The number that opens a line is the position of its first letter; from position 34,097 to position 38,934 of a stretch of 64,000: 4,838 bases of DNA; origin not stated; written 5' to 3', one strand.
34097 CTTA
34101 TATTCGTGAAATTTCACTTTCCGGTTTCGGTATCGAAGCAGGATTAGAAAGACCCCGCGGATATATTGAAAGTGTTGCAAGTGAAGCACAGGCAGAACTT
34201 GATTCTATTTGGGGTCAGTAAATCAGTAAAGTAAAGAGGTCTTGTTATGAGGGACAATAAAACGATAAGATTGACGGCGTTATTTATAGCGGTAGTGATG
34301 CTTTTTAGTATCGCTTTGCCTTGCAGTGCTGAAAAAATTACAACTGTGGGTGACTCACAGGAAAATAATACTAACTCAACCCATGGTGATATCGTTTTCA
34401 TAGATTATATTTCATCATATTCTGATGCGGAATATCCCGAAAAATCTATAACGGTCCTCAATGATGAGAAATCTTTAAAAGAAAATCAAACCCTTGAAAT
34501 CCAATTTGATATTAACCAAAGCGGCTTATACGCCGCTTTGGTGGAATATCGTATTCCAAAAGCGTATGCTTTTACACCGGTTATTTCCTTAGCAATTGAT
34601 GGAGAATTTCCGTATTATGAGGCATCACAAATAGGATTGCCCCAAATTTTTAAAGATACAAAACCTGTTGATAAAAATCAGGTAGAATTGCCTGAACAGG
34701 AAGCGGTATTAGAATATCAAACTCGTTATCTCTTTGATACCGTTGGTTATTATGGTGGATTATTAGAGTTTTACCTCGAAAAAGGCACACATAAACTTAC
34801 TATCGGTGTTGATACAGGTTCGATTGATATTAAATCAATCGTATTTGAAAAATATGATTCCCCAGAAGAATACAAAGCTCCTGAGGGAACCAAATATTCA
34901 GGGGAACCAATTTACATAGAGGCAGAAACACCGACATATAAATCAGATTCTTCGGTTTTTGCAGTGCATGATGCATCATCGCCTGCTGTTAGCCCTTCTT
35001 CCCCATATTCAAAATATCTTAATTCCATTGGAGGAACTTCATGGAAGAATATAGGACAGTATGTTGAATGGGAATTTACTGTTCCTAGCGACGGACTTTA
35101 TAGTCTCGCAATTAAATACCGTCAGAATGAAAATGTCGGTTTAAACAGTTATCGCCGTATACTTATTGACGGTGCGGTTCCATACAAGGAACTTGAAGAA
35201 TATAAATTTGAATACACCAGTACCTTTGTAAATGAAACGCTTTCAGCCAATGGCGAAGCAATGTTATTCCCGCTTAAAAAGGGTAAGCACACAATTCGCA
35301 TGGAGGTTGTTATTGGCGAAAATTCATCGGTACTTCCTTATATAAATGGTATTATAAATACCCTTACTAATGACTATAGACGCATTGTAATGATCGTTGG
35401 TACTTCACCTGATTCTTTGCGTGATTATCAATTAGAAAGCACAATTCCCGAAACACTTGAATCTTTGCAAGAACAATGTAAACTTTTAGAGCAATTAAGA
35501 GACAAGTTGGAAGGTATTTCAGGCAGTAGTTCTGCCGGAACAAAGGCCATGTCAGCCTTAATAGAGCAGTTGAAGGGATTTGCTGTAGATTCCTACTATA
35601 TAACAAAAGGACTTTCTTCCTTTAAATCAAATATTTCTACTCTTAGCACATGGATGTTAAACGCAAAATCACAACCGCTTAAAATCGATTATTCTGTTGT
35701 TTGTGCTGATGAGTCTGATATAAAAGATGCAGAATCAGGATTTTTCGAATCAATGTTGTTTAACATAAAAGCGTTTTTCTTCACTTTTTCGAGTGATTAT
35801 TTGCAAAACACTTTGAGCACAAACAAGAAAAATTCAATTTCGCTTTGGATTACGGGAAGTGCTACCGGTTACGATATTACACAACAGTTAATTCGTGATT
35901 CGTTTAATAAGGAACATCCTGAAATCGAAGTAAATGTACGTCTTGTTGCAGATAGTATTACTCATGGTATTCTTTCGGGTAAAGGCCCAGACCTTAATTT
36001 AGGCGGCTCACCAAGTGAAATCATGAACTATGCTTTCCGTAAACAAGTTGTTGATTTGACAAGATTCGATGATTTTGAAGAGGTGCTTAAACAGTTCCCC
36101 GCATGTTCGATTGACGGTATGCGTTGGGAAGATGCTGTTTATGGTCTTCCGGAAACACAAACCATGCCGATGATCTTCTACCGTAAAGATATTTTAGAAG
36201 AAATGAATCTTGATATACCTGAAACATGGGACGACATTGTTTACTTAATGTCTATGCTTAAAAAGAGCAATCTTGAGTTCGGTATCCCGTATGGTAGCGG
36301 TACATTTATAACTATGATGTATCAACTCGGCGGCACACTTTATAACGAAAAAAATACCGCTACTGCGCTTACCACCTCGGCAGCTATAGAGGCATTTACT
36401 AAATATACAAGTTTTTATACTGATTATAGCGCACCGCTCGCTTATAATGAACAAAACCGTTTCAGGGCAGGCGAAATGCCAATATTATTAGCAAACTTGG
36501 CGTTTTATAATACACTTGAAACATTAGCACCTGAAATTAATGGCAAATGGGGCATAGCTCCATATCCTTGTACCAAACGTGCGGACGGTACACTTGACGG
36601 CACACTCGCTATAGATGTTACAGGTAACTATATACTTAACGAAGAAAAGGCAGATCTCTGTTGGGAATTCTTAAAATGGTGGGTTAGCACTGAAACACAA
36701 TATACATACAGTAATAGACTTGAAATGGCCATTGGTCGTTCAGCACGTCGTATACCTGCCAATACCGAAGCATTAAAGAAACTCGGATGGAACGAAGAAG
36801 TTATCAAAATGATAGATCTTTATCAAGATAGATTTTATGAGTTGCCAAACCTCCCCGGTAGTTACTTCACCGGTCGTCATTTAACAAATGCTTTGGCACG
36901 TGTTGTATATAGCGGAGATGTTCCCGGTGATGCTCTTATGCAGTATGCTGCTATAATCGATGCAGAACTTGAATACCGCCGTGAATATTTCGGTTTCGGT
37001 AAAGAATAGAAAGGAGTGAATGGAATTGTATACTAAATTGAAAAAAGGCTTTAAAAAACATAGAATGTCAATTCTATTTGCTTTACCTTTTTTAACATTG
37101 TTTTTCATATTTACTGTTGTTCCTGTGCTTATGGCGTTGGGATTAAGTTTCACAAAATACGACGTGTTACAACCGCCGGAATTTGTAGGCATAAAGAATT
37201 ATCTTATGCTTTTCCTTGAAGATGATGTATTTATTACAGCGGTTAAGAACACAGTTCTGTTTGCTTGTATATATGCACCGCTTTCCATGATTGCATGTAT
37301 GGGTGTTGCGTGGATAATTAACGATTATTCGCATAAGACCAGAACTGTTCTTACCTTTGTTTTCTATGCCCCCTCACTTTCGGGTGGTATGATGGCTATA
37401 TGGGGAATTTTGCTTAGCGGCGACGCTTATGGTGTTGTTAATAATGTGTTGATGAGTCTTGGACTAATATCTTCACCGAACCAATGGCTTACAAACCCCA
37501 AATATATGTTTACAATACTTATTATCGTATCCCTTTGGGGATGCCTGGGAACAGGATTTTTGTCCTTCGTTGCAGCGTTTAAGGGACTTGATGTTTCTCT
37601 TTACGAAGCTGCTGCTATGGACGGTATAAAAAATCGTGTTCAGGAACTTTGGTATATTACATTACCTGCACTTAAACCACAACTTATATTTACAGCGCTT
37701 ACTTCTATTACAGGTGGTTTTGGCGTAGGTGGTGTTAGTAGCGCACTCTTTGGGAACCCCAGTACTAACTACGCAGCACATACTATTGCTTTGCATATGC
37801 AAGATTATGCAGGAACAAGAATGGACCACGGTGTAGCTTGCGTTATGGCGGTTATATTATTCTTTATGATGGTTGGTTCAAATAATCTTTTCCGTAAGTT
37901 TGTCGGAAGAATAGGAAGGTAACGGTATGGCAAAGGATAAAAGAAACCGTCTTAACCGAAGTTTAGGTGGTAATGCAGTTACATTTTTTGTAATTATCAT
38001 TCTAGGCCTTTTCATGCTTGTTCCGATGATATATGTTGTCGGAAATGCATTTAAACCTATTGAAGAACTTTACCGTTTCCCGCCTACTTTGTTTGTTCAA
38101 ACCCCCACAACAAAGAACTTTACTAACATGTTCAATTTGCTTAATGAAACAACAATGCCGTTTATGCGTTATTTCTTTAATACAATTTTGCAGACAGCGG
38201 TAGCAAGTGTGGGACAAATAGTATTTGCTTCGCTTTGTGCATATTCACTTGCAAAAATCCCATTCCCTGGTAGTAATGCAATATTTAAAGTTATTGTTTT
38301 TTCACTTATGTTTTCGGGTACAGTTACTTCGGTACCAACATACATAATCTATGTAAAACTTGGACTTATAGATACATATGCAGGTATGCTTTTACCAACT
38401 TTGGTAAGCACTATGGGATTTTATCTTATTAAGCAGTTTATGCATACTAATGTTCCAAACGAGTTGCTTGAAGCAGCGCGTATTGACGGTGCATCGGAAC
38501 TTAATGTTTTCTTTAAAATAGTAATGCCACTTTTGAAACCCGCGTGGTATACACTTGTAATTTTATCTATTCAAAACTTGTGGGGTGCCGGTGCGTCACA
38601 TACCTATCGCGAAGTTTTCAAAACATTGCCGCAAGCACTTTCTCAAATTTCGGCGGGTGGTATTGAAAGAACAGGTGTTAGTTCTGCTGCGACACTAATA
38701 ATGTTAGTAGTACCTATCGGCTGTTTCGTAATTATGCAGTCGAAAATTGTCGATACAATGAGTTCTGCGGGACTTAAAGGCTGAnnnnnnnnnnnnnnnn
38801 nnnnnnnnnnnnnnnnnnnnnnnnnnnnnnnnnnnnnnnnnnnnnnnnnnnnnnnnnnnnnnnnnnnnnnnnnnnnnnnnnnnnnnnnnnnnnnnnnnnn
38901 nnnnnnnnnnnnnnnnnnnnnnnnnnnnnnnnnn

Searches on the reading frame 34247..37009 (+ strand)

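Call 8: search_protein_families(library=pfam, proteins=[window:34247-37009:+])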
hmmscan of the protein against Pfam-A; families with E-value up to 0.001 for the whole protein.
window:34247-37009:+ (920 aa): 2 families
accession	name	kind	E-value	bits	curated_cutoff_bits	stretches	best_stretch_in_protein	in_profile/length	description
PF13416.11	SBP_bac_8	-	2.3e-18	67.4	27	1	551-828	4-255/279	Bacterial extracellular solute-binding protein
PF01547.30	SBP_bac_1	-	6.5e-17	62.9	26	1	540-818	5-306/307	Bacterial extracellular solute-binding protein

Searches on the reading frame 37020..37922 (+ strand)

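Call 8: search_protein_families(library=pfam, proteins=[window:37020-37922:+])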
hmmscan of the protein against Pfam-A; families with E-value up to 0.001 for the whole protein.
window:37020-37922:+ (300 aa): 1 family
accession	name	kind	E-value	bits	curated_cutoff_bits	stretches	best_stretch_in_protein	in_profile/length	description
PF00528.27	BPD_transp_1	-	2.3e-09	37.7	26.4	1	108-288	21-172/184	Binding-protein-dependent transport system inner membrane component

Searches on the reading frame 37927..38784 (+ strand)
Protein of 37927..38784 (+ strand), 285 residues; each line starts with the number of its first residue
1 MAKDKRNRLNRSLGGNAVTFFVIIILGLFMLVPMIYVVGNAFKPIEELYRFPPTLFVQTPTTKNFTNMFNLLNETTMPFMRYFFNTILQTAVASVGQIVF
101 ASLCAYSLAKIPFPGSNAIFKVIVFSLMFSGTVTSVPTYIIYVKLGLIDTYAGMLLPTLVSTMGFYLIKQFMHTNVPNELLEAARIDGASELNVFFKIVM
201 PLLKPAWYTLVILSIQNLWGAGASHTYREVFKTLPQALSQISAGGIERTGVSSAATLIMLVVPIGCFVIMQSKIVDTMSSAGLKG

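Call 8: search_protein_families(library=pfam, proteins=[window:37927-38784:+])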
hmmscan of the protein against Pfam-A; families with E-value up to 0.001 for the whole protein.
window:37927-38784:+ (285 aa): 1 family
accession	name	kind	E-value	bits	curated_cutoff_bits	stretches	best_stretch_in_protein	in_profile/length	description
PF00528.27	BPD_transp_1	-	1.9e-06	28.2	26.4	1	114-250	15-155/184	Binding-protein-dependent transport system inner membrane component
